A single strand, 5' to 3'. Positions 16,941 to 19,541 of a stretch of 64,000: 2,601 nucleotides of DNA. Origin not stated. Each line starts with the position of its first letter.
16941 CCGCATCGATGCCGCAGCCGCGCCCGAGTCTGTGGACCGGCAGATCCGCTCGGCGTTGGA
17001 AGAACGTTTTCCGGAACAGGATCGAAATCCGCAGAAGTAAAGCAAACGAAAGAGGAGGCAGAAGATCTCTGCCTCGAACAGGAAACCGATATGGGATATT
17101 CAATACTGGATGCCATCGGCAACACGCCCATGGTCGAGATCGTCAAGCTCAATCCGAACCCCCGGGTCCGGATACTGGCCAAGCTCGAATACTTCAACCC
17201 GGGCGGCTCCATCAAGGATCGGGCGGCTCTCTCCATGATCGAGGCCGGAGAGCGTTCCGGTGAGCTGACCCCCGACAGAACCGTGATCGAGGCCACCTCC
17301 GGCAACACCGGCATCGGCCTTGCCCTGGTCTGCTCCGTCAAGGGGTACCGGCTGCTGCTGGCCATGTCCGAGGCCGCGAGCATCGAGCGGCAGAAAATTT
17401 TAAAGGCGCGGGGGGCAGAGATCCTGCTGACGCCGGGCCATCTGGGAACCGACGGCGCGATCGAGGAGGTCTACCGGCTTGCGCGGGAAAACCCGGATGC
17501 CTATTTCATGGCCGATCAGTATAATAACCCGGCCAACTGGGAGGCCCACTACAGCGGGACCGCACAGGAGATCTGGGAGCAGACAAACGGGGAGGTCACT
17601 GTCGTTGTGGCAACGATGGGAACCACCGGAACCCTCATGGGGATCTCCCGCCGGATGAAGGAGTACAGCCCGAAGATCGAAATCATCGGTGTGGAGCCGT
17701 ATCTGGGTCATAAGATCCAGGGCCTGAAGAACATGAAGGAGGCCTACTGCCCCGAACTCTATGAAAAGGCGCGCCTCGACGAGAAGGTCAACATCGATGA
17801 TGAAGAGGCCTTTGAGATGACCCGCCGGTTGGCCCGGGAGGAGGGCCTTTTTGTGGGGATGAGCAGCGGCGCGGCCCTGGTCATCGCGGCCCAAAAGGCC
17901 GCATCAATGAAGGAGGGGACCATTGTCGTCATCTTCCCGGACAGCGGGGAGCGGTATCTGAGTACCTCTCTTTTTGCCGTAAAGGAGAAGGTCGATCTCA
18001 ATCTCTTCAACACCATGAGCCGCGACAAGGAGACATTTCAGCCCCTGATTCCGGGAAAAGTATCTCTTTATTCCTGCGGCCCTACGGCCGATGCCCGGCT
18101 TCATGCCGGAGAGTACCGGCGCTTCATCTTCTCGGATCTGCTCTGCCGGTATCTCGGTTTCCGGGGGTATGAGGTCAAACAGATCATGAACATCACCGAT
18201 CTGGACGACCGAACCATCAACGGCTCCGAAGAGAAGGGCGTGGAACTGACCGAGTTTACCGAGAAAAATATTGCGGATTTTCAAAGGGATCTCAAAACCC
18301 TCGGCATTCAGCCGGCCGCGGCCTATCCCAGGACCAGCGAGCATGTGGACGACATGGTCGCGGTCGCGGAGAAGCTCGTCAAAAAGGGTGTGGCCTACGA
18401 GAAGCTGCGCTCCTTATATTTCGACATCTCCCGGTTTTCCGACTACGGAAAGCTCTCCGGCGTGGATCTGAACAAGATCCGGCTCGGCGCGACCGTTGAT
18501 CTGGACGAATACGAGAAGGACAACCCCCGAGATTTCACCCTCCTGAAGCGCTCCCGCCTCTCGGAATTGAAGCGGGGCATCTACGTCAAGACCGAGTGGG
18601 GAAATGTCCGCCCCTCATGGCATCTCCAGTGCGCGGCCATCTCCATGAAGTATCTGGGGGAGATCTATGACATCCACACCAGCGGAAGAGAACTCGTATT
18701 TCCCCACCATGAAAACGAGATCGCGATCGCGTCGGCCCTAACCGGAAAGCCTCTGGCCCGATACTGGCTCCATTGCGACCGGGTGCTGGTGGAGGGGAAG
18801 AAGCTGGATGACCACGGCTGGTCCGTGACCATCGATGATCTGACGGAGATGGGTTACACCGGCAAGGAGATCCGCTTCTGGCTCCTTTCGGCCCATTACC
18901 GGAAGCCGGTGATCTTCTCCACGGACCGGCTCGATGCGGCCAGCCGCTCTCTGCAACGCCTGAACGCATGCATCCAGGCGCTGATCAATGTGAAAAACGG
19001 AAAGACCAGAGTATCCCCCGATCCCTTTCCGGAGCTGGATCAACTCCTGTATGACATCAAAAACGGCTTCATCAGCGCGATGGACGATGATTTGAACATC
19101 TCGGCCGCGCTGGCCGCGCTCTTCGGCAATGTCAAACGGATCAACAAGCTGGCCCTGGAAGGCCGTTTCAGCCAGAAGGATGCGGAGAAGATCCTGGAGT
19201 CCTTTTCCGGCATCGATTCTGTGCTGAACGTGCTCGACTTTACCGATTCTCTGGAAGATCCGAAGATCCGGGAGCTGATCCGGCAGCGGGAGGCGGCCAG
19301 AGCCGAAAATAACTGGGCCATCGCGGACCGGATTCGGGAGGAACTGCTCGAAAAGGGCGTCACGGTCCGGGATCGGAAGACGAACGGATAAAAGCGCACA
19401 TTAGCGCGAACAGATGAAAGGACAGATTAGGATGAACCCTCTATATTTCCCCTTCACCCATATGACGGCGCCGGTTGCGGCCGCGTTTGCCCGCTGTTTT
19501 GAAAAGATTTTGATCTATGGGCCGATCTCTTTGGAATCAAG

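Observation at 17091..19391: Cysteine synthase fused to a CysRS-like module that keeps the cysteine/zinc pocket and anticodon domain but has lost HIGH and KMSKS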

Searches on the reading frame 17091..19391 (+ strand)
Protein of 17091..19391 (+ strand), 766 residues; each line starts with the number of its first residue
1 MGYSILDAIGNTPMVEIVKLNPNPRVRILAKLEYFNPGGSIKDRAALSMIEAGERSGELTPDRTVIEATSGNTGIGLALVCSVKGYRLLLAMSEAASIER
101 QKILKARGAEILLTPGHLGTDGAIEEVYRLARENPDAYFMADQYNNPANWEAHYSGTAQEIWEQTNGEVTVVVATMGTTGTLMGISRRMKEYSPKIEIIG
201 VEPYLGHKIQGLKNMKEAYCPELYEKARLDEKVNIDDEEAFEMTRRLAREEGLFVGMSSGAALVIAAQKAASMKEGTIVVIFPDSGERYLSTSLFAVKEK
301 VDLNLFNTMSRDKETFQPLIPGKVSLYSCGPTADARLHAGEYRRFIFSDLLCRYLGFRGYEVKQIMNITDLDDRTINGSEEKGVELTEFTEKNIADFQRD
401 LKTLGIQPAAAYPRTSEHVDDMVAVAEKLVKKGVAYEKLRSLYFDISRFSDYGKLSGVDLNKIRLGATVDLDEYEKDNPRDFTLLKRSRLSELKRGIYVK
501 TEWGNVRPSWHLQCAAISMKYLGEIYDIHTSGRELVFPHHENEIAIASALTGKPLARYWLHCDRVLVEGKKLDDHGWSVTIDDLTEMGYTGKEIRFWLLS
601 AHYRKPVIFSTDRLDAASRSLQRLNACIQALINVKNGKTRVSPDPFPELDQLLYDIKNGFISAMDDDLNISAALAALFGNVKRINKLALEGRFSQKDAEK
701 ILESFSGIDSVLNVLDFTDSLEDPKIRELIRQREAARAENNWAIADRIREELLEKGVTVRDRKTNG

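Call 4: search_protein_families(library=pfam, proteins=[window:17091-19391:+], max_evalue=0.01)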
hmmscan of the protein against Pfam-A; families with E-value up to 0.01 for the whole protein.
window:17091-19391:+ (766 aa): 6 families
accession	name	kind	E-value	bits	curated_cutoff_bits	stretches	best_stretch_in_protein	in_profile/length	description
PF01406.26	tRNA-synt_1e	-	1e-77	261.9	27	1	316-617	2-299/301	tRNA synthetases class I (C) catalytic domain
PF00291.31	PALP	-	5.3e-74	249.6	35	1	5-284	1-295/295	Pyridoxal-phosphate dependent enzyme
PF09190.17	DALR_2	-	3.7e-09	37.4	22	1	660-715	2-53/57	DALR domain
PF23493.1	CysS_C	-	2.6e-08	34.3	23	1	724-764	6-46/51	Cysteinyl-tRNA ligase anticodon binding domain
PF09334.17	tRNA-synt_1g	-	0.00012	21.4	20.1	1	333-446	10-124/391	tRNA synthetases class I (M)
PF00749.27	tRNA-synt_1c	-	0.00064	19.2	23.4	1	392-437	51-96/314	tRNA synthetases class I (E and Q), catalytic domain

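Call 5: search_protein_families(library=ncbifam, proteins=[window:17091-19391:+], max_evalue=0.01)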
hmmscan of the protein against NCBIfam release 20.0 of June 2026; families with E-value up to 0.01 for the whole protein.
window:17091-19391:+ (766 aa): 48 families (the best 25 are shown)
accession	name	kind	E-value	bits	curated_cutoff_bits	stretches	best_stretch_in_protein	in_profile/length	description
TIGR01136.1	cysKM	subfamily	2.8e-108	361.8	344.15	1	6-295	2-299/299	cysteine synthase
TIGR00435.1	cysS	equivalog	4.1e-107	359.1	340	1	303-763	1-458/466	cysteine--tRNA ligase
TIGR01138.1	cysM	equivalog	2.2e-104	349.1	394.2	1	5-295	2-290/290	cysteine synthase B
NF008735.0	PRK11761.1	equivalog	3.9e-98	328.4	413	1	4-296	5-295/296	cysteine synthase CysM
TIGR01139.1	cysK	equivalog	2.6e-93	312.5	350.95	1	7-295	3-298/298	cysteine synthase A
TIGR01137.1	cysta_beta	equivalog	2.7e-90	303.2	510.25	1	4-293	4-309/457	cystathionine beta-synthase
NF011108.0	PRK14536.1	equivalog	3.6e-87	293.2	780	1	302-764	2-483/490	cysteine--tRNA ligase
NF007989.0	PRK10717.1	equivalog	4.7e-80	269.1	387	1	4-295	7-318/334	cysteine synthase A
TIGR03945.1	PLP_SbnA_fam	equivalog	1.5e-66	224.6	349.95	1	5-292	1-297/304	2,3-diaminopropionate biosynthesis protein SbnA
NF053679.1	CysteaSynCapA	equivalog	7.3e-66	222.2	600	1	4-291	9-316/329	cysteate synthase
NF011107.0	PRK14534.1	equivalog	1.1e-55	189.6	744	1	303-763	3-473/481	cysteine--tRNA ligase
TIGR03447.1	mycothiol_MshC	equivalog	3.1e-51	174.5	485.1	1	299-635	14-352/411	cysteine--1-D-myo-inosityl 2-amino-2-deoxy-alpha-D-glucopyranoside ligase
NF005292.0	PRK06815.1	equivalog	2e-18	66.5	371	1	7-204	17-205/320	threonine/serine dehydratase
NF005680.0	PRK07476.1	equivalog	9.8e-16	57.6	413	1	6-277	18-282/326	hydroxyectoine utilization dehydratase EutB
TIGR01127.1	ilvA_1Cterm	equivalog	8.6e-15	54.6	378.75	1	27-205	16-185/380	threonine ammonia-lyase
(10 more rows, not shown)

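Call 9: find_homologous_proteins(query=window:17091-19391:+, max_evalue=1e-20)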
Query window:17091-19391:+ (766 aa): 7990 proteins with E <= 1e-20 among 8000 candidates; the best 120 are listed.
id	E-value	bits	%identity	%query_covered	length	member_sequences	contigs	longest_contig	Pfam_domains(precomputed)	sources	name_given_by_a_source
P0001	0.0e+0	1730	100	100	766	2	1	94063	PF01406.26,PF23493.2,PF00291.32,PF09190.18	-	-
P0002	0.0e+0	1723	99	100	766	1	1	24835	PF01406.26,PF23493.2,PF00291.32,PF09190.18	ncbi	-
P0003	0.0e+0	1333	74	100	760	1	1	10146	PF09334.18,PF01406.26,PF23493.2,PF00291.32,PF09190.18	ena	-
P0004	0.0e+0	1327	74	100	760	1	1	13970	PF09334.18,PF01406.26,PF23493.2,PF00291.32,PF09190.18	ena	-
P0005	0.0e+0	1326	74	100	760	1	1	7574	PF09334.18,PF01406.26,PF23493.2,PF00291.32,PF09190.18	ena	-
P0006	0.0e+0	1325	73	100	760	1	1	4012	PF09334.18,PF01406.26,PF23493.2,PF00291.32,PF09190.18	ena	-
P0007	0.0e+0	1324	74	100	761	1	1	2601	PF09334.18,PF01406.26,PF23493.2,PF00291.32,PF09190.18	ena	-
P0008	0.0e+0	1324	74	100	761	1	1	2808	PF09334.18,PF01406.26,PF23493.2,PF00291.32,PF09190.18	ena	-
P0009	0.0e+0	1323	74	100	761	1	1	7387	PF09334.18,PF01406.26,PF23493.2,PF00291.32,PF09190.18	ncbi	-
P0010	0.0e+0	1322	73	100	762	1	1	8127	PF09334.18,PF01406.26,PF23493.2,PF00291.32,PF09190.18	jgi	-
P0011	0.0e+0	1322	74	100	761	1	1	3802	PF09334.18,PF01406.26,PF23493.2,PF00291.32,PF09190.18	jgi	jgi:cysteinyl-tRNA synthetase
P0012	0.0e+0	1321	74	100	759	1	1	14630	PF09334.18,PF01406.26,PF23493.2,PF00291.32,PF09190.18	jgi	-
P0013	0.0e+0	1321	76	100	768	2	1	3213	PF01406.26,PF23493.2,PF00291.32,PF09190.18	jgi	jgi:cysteinyl-tRNA synthetase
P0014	0.0e+0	1321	74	100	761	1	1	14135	PF09334.18,PF01406.26,PF23493.2,PF00291.32,PF09190.18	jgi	jgi:cysteinyl-tRNA synthetase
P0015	0.0e+0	1321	73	100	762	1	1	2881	PF09334.18,PF01406.26,PF23493.2,PF00291.32,PF09190.18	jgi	-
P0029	0.0e+0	1316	74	100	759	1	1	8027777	PF01406.26,PF23493.2,PF00291.32,PF09190.18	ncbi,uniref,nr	ncbi:cysteine--tRNA ligase [Desulfonema magnum]|uniref:Cysteine--tRNA ligase n=1 Tax=Desulfonema mag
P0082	0.0e+0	1294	74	100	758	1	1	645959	PF01406.26,PF23493.2,PF00291.32,PF09190.18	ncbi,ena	-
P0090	0.0e+0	1292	73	100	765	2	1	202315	PF01406.26,PF23493.2,PF00291.32,PF09190.18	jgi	jgi:cysteinyl-tRNA synthetase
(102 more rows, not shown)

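Call 22: find_encoding_contigs(protein=P0029, flank=10000, max_places=2)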
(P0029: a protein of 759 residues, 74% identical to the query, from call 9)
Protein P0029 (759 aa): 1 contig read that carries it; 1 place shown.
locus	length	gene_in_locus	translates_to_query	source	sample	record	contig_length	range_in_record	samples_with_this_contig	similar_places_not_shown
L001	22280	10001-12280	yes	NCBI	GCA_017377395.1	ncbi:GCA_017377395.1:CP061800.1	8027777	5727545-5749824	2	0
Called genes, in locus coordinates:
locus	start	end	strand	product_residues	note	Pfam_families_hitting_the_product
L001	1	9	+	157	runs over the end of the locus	-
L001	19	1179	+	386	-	-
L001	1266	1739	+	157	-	-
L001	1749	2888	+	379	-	-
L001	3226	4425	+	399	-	-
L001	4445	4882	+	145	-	PF11775:CobT_C (weak)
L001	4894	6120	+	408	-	-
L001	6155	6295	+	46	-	-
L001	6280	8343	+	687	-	PF00672:HAMP, PF18947:HAMP_2, PF07228:SpoIIE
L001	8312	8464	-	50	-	-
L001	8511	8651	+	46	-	-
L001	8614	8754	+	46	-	-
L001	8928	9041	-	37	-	-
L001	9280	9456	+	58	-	-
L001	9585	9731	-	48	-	-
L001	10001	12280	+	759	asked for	PF00291:PALP, PF01406:tRNA-synt_1e, PF09190:DALR_2, PF23493:CysS_C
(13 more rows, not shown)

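Call 23: find_encoding_contigs(protein=P0082, flank=10000, max_places=2)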
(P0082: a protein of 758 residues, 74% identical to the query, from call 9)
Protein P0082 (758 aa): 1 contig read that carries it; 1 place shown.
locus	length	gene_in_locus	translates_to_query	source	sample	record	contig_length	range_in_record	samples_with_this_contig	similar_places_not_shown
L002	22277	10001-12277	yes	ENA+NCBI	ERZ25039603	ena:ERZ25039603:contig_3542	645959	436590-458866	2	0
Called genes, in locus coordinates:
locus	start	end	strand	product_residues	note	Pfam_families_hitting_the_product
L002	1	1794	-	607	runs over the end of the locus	PF09334:tRNA-synt_1g, PF00133:tRNA-synt_1 (weak), PF09334:tRNA-synt_1g, PF00133:tRNA-synt_1, PF19303:Anticodon_3, PF08264:Anticodon_1, PF01588:tRNA_bind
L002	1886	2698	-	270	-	PF04468:PSP1, PF28472:PSP1_3rd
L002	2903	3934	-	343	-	PF13177:DNA_pol3_delta2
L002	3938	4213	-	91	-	PF00216:Bac_DNA_binding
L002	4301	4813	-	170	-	PF02357:NusG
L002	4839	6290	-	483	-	PF19838:LptD_2, PF04453:LptD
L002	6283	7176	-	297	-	PF03968:LptD_N, PF19838:LptD_2 (weak)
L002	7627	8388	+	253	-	PF01975:SurE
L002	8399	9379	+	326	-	PF01336:tRNA_anti-codon, PF07514:TraI_2 (faint), PF01966:HD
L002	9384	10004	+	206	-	PF02223:Thymidylate_kin, PF13401:AAA_22 (faint)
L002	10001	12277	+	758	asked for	PF00291:PALP, PF01406:tRNA-synt_1e, PF09190:DALR_2, PF23493:CysS_C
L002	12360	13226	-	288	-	PF21088:MS_channel_1st, PF00924:MS_channel_2nd, PF21082:MS_channel_3rd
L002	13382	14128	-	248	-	PF07722:Peptidase_C26, PF00117:GATase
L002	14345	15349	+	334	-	-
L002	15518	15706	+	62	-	PF25160:LdpA_Fe-S-bd (faint), PF12797:Fer4_2 (weak), PF12837:Fer4_6, PF13237:Fer4_10, PF00037:Fer4, PF14697:Fer4_21, PF12838:Fer4_7, PF13187:Fer4_9, +4 more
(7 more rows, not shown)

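Call 24: find_encoding_contigs(protein=P0090, flank=10000, max_places=2)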
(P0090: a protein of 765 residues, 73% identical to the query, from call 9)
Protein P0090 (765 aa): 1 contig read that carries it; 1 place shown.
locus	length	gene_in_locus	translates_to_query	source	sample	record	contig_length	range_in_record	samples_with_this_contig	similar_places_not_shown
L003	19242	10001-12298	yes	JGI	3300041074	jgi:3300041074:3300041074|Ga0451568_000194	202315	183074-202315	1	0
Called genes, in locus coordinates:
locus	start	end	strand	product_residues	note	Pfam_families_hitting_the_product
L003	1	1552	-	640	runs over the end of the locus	PF00133:tRNA-synt_1, PF01406:tRNA-synt_1e (weak), PF09334:tRNA-synt_1g, PF00133:tRNA-synt_1, PF19303:Anticodon_3, PF08264:Anticodon_1, PF01588:tRNA_bind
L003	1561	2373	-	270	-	PF04468:PSP1, PF28472:PSP1_3rd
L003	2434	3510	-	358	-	PF13177:DNA_pol3_delta2, PF09115:DNApol3-delta_C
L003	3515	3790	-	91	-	PF00216:Bac_DNA_binding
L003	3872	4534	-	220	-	PF02357:NusG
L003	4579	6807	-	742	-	PF03968:LptD_N (weak), PF19838:LptD_2 (weak), PF04453:LptD, PF19838:LptD_2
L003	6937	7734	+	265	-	PF01975:SurE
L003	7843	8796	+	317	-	PF01336:tRNA_anti-codon, PF07514:TraI_2 (weak), PF01966:HD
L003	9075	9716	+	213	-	PF02223:Thymidylate_kin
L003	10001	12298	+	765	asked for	PF00291:PALP, PF01406:tRNA-synt_1e, PF09190:DALR_2, PF23493:CysS_C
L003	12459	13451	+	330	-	-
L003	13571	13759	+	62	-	PF25160:LdpA_Fe-S-bd (faint), PF12837:Fer4_6 (weak), PF13237:Fer4_10, PF00037:Fer4, PF14697:Fer4_21, PF12838:Fer4_7, PF13187:Fer4_9, PF00037:Fer4 (weak), +5 more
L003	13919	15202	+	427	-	PF09861:Lar_N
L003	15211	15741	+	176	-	PF01035:DNA_binding_1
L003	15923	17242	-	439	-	PF16491:Peptidase_M48_N, PF01435:Peptidase_M48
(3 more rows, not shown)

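Call 30: find_related_loci(query=window:17091-19388:+, collection=genome_contigs, flank=10000)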
Query window:17091-19388:+ (766 aa) in genome_contigs; peptide patterns used: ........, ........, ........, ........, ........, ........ (x = any residue, [..] = any of these).
600 stretches matched a pattern (row limit reached: there are more); 600 encode a relative of the query (tblastn E <= 1e-3); the best 80 are kept; 80 distinct loci.
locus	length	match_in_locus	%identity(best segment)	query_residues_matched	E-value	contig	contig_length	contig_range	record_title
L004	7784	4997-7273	73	1-764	0e+0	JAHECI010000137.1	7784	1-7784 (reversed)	MAG: Desulfobacterales bacterium isolate Ww166 NODE_24703_length_7784_cov_4.836618, whole genome shotgun sequence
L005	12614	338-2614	68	1-765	0e+0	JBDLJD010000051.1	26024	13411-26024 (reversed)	MAG: Thermodesulfobacteriota bacterium isolate MAG075 MAG075_51, whole genome shotgun sequence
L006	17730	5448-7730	59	4-764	0e+0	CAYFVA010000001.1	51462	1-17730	MAG TPA_asm: uncultured Desulfobacterales bacterium isolate ERP107533_co1_120 genome assembly, contig: NODE_196_length_5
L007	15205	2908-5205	55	4-761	0e+0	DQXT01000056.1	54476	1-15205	MAG TPA_asm: Deltaproteobacteria bacterium isolate HyVt-14 Ga0136651_10000044, whole genome shotgun sequence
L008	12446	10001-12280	52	4-764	0e+0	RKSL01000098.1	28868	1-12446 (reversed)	MAG: Candidatus Desulfobulbus rimicarensis isolate DR15 JLJ-DNA_1_114_contig_8076, whole genome shotgun sequence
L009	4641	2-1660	69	208-766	0e+0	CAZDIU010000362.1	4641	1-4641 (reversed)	MAG TPA_asm: uncultured Desulfobacterales bacterium isolate binchicken_co168_310 genome assembly, contig: NODE_26283_len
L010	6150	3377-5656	51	4-764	0e+0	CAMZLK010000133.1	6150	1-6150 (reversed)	uncultured Desulfocapsa sp. isolate TAG_MAG_00006 genome assembly, contig: TAG_MAG_00006_000000000019, whole genome shot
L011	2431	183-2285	53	1-684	0e+0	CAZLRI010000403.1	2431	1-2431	MAG TPA_asm: uncultured Pseudobdellovibrionaceae bacterium isolate SRP118108_co3_155 genome assembly, contig: NODE_63273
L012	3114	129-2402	52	4-761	0e+0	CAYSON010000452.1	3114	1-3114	MAG TPA_asm: uncultured Desulfopila sp. isolate SRP272421_co2_432 genome assembly, contig: NODE_138648_length_3114_cov_4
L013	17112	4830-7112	69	1-766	0e+0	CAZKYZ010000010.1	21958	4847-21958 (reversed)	MAG TPA_asm: uncultured Desulfobacterales bacterium isolate binchicken_co86_18 genome assembly, contig: NODE_472_length_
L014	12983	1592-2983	42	295-761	1e-106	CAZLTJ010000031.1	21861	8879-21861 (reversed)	MAG TPA_asm: uncultured bacterium isolate SRP068000_co1_162 genome assembly, contig: NODE_3122_length_21861_cov_5.376731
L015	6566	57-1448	41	294-761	8e-107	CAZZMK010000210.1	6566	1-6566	MAG TPA_asm: uncultured Nitrospirales bacterium isolate binchicken_co25_113 genome assembly, contig: k141_179033, whole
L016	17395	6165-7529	41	301-763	7e-106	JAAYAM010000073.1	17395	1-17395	MAG: Acidobacteria bacterium isolate AS06rmzACSIP_132 86231_AS06, whole genome shotgun sequence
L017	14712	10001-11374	40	303-761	3e-105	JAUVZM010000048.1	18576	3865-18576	MAG: bacterium isolate CSMAG_1268 CSMAG_1268_k141_389555_length_18576_cov_9.0000, whole genome shotgun sequence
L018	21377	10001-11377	41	300-761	4e-105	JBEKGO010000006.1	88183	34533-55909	MAG: Candidatus Bathyarchaeia archaeon isolate SPRUCE 255 SPRUCE_255_6, whole genome shotgun sequence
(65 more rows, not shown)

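Call 51: find_encoding_contigs(protein=window:17091-19391:+, flank=1000, max_places=3)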
Protein window:17091-19391:+ (766 aa): 3 contigs read that carry it; 2 places shown.
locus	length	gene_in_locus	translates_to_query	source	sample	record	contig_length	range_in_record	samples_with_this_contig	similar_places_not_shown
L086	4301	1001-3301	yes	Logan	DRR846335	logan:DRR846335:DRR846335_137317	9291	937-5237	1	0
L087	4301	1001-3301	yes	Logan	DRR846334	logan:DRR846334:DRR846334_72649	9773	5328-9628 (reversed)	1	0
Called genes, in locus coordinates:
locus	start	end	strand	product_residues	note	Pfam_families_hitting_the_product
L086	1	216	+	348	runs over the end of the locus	PF01336:tRNA_anti-codon, PF01966:HD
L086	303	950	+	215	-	PF02223:Thymidylate_kin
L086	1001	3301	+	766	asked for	PF00291:PALP, PF01406:tRNA-synt_1e, PF09190:DALR_2, PF23493:CysS_C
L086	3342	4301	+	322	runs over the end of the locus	-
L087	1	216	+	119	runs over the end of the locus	?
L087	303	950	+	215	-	PF02223:Thymidylate_kin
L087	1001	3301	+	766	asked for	PF00291:PALP, PF01406:tRNA-synt_1e, PF09190:DALR_2, PF23493:CysS_C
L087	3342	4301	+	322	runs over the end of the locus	-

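Call 52: find_encoding_contigs(protein=P0002, flank=10000, max_places=2)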
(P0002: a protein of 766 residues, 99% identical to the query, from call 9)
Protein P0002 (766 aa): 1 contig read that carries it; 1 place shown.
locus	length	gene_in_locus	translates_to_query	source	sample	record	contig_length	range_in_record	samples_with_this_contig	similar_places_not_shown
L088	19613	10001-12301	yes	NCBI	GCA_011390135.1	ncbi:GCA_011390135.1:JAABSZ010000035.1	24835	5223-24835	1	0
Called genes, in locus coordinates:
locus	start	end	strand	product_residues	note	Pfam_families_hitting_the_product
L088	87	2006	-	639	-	PF00133:tRNA-synt_1, PF01406:tRNA-synt_1e, PF09334:tRNA-synt_1g, PF08264:Anticodon_1 (faint), PF09334:tRNA-synt_1g, PF00133:tRNA-synt_1, PF19303:Anticodon_3, PF01588:tRNA_bind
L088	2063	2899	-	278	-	PF04468:PSP1, PF28472:PSP1_3rd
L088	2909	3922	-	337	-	PF13177:DNA_pol3_delta2, PF09115:DNApol3-delta_C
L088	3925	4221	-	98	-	PF00216:Bac_DNA_binding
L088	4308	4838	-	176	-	PF02357:NusG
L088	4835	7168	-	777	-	PF19838:LptD_2, PF04453:LptD, PF19838:LptD_2 (weak)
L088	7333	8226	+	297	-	PF01975:SurE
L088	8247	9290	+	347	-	PF01336:tRNA_anti-codon, PF01966:HD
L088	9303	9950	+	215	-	PF02223:Thymidylate_kin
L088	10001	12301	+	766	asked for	PF00291:PALP, PF01406:tRNA-synt_1e, PF09190:DALR_2, PF23493:CysS_C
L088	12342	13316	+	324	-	-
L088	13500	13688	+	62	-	PF12797:Fer4_2 (weak), PF12837:Fer4_6 (weak), PF13237:Fer4_10, PF00037:Fer4, PF14697:Fer4_21, PF12838:Fer4_7, PF13187:Fer4_9, PF00037:Fer4 (weak), +4 more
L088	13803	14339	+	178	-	PF01035:DNA_binding_1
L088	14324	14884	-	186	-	PF01871:AMMECR1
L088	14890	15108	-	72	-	-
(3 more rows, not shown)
